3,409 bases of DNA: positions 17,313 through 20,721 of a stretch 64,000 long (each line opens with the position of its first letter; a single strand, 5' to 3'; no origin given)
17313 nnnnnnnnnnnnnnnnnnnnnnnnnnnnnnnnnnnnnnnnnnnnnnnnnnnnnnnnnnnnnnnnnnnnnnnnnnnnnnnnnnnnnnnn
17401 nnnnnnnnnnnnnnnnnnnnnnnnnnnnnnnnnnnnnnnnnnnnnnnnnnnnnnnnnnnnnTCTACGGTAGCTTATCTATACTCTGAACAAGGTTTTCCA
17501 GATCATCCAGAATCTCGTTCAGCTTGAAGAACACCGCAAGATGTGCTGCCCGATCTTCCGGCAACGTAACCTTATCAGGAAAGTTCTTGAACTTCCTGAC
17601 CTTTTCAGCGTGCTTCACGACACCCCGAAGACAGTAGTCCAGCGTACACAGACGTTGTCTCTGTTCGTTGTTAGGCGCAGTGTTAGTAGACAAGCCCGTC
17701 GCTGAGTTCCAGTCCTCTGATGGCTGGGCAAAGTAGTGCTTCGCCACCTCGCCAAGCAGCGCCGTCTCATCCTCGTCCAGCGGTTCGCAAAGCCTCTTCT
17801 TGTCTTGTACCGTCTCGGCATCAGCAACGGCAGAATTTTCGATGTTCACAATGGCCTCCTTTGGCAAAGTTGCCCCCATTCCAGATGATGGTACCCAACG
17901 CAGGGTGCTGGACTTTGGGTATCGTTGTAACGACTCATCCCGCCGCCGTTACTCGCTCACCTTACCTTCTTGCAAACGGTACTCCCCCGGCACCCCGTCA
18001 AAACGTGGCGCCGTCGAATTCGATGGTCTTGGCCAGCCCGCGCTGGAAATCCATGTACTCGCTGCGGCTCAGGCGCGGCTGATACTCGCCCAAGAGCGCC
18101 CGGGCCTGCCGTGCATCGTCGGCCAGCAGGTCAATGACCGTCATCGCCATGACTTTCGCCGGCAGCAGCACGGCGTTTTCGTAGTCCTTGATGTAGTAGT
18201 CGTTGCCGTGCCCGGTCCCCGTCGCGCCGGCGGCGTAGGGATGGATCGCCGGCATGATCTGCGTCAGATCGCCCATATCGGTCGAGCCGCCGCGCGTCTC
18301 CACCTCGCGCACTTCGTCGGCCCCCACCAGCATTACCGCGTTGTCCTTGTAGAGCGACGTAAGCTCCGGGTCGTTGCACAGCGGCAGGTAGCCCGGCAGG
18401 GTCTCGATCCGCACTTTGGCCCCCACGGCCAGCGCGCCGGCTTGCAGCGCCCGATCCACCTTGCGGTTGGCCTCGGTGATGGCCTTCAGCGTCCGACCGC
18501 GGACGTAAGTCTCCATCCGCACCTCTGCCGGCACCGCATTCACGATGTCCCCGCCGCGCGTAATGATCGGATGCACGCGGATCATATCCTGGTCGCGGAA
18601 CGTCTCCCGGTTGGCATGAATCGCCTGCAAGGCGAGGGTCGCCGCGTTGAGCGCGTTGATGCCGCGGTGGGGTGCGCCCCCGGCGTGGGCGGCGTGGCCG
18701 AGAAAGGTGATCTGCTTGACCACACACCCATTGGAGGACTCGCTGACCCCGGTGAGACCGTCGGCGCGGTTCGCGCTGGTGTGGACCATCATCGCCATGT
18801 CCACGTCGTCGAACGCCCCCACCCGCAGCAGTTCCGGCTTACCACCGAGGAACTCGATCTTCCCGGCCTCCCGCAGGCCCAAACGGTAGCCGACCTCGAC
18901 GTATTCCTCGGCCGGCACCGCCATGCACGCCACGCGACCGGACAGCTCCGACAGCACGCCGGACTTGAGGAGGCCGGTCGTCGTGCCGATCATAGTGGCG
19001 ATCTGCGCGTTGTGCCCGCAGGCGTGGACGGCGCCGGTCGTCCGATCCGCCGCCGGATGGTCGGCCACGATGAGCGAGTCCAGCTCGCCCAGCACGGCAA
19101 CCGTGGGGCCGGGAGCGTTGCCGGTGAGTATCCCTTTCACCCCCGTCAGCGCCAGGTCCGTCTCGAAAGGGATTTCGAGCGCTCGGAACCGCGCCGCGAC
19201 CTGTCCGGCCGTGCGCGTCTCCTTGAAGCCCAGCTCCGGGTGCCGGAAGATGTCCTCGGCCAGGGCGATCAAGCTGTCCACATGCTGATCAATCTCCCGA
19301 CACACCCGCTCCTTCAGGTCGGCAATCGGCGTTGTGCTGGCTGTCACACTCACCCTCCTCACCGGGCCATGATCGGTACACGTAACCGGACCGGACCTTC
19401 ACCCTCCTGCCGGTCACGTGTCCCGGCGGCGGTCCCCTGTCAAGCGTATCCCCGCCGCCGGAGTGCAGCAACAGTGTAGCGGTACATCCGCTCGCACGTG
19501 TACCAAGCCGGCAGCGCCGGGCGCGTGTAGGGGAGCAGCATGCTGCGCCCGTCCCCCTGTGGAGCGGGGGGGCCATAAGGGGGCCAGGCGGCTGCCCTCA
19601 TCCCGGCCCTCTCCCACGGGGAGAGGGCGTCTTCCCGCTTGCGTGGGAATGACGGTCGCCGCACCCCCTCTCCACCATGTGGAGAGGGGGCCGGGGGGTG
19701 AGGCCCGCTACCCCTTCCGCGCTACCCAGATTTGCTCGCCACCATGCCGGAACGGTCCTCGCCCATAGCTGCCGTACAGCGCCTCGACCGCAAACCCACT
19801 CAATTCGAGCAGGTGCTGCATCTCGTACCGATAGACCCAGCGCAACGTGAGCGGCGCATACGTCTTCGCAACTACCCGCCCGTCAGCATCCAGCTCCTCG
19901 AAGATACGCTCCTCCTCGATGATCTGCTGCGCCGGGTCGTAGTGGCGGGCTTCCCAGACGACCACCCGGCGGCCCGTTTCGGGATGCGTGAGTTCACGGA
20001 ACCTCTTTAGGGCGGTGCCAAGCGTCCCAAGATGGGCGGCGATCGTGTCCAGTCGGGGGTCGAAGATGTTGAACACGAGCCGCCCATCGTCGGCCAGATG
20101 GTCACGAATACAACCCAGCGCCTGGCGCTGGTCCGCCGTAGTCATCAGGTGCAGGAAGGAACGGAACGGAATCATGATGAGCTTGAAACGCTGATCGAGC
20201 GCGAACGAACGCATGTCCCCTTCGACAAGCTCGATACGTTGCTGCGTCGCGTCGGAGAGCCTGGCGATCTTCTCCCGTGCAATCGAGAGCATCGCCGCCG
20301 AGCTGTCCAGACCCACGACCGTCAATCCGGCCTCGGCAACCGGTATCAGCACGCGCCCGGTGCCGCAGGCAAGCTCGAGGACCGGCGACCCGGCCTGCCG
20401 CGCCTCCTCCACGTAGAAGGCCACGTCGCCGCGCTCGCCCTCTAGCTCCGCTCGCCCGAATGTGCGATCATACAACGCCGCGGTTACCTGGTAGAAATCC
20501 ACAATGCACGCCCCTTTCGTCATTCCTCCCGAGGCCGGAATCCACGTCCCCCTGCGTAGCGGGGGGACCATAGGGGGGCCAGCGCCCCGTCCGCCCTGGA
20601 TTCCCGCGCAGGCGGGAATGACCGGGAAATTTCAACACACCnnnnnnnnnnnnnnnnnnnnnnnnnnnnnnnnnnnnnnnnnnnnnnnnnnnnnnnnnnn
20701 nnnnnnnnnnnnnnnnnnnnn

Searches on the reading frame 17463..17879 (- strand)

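Call 3: search_protein_families(library=pfam, proteins=[window:17463-17879:-], max_evalue=1)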
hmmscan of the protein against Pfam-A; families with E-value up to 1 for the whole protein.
window:17463-17879:- (138 aa): 2 families
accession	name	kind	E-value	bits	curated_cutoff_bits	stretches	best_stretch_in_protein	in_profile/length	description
PF12844.13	HTH_19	-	0.12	12.7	30.2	1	10-42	29-59/64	Helix-turn-helix domain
PF17508.7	MccV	-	0.19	12.8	27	1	49-71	77-99/104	Microcin V bacteriocin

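Call 4: search_protein_families(library=ncbifam, proteins=[window:17463-17879:-], max_evalue=1)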
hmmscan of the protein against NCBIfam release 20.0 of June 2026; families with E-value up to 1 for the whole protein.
window:17463-17879:- (138 aa): 0 families

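Call 5: search_protein_families(library=padloc, proteins=[window:17463-17879:-], max_evalue=1)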
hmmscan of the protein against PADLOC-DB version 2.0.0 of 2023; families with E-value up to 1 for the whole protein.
window:17463-17879:- (138 aa): 0 families

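Call 6: search_protein_families(library=phrogs, proteins=[window:17463-17879:-], max_evalue=1)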
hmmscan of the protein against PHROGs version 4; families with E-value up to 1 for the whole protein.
window:17463-17879:- (138 aa): 0 families

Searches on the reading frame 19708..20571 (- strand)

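Call 3: search_protein_families(library=pfam, proteins=[window:19708-20571:-], max_evalue=1)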
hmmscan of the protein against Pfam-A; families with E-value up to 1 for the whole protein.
window:19708-20571:- (287 aa): 11 families
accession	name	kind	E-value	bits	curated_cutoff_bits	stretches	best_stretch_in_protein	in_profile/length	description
PF13649.12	Methyltransf_25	-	1e-16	61.8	27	1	64-163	1-97/97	Methyltransferase domain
PF08242.18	Methyltransf_12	-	1e-14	55.5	30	1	65-165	1-98/98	Methyltransferase domain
PF13847.12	Methyltransf_31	-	1.7e-10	41.2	27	1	60-171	3-113/145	Methyltransferase domain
PF08241.18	Methyltransf_11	-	1.9e-10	41.7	21.2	1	65-167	1-95/95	Methyltransferase domain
PF13489.12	Methyltransf_23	-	7e-09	36.1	27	1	58-180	20-124/164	Methyltransferase domain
PF01209.24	Ubie_methyltran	-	4.2e-05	23.4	20.1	1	57-165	44-149/233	ubiE/COQ5 methyltransferase family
PF05175.20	MTS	-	0.00068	19.8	23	1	60-166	31-137/170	Methyltransferase small domain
PF02475.24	TRM5-TYW2_MTfase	-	0.008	16.6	28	1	42-141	22-121/164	TRM5/TYW2 methyltransferase domain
PF02353.26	CMAS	-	0.036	13.8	27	1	59-116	61-119/273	Mycolic acid cyclopropane synthetase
PF07021.18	MetW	-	0.055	13.5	21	1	53-96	6-50/193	Methionine biosynthesis protein MetW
PF05593.20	RHS_repeat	-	0.14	13.1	22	1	228-254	2-27/38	RHS Repeat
